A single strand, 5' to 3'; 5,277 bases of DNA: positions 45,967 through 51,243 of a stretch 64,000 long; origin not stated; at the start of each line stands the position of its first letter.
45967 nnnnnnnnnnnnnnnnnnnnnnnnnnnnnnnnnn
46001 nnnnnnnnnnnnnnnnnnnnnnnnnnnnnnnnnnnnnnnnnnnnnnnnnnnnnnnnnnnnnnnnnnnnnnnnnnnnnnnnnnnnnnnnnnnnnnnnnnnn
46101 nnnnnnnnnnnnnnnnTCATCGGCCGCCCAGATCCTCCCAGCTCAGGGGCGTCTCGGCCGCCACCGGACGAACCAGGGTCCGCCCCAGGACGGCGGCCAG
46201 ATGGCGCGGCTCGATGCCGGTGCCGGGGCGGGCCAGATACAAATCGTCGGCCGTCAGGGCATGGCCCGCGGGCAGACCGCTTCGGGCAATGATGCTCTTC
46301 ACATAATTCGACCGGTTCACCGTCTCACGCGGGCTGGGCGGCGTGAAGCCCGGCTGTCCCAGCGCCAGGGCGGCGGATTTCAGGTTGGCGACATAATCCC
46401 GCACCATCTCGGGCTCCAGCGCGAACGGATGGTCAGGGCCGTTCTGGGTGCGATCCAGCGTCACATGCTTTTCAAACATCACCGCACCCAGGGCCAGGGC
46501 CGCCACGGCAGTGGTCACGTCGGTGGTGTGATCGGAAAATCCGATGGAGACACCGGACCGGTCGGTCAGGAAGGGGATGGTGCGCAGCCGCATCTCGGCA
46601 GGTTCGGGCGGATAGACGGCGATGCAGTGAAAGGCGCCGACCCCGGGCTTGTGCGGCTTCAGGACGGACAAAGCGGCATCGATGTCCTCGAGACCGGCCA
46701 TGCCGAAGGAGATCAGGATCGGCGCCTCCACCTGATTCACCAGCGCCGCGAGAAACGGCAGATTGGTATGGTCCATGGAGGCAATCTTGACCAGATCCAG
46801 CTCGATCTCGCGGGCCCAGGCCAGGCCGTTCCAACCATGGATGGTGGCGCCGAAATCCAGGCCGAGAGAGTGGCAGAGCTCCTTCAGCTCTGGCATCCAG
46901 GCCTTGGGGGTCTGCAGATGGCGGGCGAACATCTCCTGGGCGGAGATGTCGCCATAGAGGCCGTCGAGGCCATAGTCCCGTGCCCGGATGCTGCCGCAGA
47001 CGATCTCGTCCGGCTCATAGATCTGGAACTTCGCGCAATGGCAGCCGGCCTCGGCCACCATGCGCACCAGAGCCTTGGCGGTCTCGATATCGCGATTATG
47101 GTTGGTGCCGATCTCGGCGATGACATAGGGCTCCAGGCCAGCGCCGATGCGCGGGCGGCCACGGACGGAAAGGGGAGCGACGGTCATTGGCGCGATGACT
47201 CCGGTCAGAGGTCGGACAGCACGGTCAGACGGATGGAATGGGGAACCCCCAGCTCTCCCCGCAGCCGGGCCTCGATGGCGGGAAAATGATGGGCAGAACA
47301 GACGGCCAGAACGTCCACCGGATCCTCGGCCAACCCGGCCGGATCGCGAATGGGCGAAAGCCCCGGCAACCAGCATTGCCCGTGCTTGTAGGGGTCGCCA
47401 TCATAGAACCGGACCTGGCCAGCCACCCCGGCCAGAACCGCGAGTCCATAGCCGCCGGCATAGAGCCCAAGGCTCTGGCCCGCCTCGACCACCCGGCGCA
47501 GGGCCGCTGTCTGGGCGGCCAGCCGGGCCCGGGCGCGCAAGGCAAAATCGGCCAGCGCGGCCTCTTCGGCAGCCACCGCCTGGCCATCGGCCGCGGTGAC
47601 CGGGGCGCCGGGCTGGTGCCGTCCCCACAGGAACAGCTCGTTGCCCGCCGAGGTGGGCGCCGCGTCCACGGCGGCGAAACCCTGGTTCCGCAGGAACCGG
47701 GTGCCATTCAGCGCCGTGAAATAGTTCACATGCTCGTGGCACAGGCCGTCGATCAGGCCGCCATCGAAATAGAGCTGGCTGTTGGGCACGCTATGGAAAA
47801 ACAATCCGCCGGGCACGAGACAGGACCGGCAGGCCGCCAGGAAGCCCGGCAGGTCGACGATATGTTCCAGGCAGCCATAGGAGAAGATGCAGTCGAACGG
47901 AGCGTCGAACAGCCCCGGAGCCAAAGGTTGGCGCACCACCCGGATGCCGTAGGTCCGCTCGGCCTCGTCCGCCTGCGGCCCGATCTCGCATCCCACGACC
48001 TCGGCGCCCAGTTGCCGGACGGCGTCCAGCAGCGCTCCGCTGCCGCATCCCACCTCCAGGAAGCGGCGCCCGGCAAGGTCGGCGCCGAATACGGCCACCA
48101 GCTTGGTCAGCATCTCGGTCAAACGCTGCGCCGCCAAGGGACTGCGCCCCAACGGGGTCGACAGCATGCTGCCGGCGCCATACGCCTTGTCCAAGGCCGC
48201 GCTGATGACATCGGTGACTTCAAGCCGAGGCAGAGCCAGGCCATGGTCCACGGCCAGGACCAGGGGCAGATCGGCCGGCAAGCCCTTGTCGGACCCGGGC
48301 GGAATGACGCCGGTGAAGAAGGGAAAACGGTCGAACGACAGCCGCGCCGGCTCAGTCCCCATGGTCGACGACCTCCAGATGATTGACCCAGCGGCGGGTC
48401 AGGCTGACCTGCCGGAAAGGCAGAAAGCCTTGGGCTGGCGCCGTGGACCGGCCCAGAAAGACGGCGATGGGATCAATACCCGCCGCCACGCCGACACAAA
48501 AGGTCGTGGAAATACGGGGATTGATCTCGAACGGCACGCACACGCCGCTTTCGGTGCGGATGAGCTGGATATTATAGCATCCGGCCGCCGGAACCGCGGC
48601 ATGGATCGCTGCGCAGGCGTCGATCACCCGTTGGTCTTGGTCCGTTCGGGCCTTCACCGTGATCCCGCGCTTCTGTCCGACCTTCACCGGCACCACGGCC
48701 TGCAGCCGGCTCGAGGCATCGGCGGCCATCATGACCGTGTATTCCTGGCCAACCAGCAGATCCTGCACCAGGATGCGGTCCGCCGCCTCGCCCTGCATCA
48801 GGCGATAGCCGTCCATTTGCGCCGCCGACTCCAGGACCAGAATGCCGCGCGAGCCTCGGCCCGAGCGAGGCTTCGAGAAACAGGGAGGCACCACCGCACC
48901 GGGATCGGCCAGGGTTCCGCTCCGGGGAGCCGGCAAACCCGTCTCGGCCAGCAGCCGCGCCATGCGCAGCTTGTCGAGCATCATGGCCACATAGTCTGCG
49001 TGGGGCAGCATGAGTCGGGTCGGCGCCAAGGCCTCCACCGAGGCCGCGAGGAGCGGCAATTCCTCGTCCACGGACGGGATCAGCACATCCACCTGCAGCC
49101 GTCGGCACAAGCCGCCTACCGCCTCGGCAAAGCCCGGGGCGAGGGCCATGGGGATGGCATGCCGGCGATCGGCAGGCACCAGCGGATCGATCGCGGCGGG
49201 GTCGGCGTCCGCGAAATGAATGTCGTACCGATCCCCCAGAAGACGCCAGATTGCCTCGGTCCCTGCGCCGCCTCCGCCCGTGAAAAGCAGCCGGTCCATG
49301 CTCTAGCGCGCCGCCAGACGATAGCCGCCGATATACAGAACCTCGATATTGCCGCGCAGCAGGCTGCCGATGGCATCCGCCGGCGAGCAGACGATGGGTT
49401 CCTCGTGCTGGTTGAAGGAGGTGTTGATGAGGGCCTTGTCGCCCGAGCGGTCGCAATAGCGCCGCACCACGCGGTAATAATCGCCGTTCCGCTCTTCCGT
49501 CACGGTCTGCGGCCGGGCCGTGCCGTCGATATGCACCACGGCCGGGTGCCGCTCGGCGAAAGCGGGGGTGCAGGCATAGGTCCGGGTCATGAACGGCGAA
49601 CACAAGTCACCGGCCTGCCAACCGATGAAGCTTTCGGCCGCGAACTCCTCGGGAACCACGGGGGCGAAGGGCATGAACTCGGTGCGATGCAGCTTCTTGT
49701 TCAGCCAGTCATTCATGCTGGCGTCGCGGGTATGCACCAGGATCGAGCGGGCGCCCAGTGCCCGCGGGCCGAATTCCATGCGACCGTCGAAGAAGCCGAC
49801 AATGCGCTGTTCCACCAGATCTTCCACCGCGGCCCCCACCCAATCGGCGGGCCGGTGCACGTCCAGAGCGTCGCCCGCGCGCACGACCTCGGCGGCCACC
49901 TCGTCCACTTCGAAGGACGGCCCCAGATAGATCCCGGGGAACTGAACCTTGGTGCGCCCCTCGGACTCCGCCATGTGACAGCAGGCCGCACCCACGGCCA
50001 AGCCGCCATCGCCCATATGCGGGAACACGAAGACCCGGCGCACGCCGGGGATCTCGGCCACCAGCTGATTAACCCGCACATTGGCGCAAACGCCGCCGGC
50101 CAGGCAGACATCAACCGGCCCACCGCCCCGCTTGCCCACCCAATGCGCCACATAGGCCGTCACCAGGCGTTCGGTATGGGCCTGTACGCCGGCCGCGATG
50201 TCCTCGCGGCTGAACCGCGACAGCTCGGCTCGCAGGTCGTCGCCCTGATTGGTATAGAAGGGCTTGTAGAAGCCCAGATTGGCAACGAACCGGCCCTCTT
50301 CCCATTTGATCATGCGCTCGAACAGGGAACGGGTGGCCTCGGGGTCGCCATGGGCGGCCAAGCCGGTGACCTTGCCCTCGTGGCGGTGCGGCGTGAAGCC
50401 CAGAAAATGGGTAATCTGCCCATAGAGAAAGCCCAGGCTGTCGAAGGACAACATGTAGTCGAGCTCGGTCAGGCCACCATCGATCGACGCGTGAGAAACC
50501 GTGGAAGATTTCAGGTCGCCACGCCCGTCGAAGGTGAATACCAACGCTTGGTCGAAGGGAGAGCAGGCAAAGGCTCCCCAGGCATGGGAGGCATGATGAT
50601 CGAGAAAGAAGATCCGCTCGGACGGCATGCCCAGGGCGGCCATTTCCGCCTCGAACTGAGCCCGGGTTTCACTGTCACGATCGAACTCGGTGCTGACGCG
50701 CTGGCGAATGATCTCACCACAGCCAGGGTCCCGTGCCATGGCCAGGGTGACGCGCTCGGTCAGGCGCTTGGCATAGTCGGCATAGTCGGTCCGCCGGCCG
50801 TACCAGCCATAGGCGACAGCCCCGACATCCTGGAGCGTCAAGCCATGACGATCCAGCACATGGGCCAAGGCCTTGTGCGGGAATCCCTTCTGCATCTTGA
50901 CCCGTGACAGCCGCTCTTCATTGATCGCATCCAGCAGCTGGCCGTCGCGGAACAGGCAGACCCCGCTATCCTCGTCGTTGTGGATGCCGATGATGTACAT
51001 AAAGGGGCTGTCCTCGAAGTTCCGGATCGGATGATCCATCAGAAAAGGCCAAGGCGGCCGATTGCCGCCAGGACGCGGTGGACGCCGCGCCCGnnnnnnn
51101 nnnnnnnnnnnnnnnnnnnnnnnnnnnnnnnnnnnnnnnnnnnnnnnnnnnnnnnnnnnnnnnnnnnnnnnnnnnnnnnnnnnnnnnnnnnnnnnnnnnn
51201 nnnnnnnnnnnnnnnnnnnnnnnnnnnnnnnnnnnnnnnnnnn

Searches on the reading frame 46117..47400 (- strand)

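Call 56: search_protein_families(library=pfam, proteins=[window:46117-47400:-], max_evalue=0.0001)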
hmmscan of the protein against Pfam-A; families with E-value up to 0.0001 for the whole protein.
window:46117-47400:- (427 aa): 2 families
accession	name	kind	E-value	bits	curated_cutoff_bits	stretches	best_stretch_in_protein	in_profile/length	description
PF03102.20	NeuB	-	2.2e-56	191.5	22.1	1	111-349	1-238/241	NeuB family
PF08666.17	SAF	-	5.1e-11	43.4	21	1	369-424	3-62/63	SAF domain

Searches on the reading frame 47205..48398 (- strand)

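Call 56: search_protein_families(library=pfam, proteins=[window:47205-48398:-], max_evalue=0.0001)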
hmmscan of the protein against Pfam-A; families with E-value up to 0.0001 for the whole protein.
window:47205-48398:- (397 aa): 4 families
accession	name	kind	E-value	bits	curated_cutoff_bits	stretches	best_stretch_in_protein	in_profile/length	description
PF13489.12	Methyltransf_23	-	1.5e-19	70.8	27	1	92-244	5-162/164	Methyltransferase domain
PF08242.18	Methyltransf_12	-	8.7e-14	52.5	30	1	114-200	1-98/98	Methyltransferase domain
PF08241.18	Methyltransf_11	-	2.1e-12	47.9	21.2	1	114-201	1-94/95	Methyltransferase domain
PF13649.12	Methyltransf_25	-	2e-09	38.4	27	1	114-198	2-97/97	Methyltransferase domain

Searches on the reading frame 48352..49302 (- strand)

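Call 56: search_protein_families(library=pfam, proteins=[window:48352-49302:-], max_evalue=0.0001)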
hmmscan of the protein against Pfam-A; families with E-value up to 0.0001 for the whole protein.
window:48352-49302:- (316 aa): 3 families
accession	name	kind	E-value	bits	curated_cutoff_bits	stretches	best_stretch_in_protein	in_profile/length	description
PF15632.11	ATPgrasp_Ter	-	1.2e-12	48.1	29.1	1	176-288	4-110/131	ATP-grasp in the biosynthetic pathway with Ter operon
PF02655.19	ATP-grasp_3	-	6.6e-12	46.2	23.2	1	110-267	3-160/160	ATP-grasp domain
PF21360.3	PylC-like_N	-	5.9e-05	23.6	27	0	27-90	24-86/96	PylC-like, N-terminal domain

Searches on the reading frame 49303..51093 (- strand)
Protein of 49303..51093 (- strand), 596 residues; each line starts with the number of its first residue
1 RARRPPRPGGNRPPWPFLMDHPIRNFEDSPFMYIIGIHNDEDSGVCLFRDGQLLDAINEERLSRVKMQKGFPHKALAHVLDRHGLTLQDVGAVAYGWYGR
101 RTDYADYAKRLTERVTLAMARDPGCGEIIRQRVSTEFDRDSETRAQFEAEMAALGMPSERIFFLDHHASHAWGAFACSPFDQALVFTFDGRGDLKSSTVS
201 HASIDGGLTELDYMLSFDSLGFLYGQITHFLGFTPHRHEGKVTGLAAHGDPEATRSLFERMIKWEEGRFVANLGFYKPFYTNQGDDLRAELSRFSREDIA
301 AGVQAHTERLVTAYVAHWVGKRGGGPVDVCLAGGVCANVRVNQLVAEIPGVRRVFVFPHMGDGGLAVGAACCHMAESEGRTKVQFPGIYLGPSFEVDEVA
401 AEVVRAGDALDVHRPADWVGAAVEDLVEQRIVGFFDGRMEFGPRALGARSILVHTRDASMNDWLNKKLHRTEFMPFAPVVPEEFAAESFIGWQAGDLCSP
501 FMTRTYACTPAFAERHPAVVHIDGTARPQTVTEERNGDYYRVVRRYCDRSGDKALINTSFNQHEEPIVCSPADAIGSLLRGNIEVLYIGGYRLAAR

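Call 56: search_protein_families(library=pfam, proteins=[window:49303-51093:-], max_evalue=0.0001)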
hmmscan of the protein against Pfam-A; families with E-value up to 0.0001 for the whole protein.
window:49303-51093:- (596 aa): 2 families
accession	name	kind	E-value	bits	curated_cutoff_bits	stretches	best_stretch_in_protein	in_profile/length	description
PF16861.10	Carbam_trans_C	-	1.1e-53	181.7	27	1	424-592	2-167/170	Carbamoyltransferase C-terminus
PF02543.21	Carbam_trans_N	-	2.2e-38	133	24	1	34-371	2-346/346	Carbamoyltransferase N-terminus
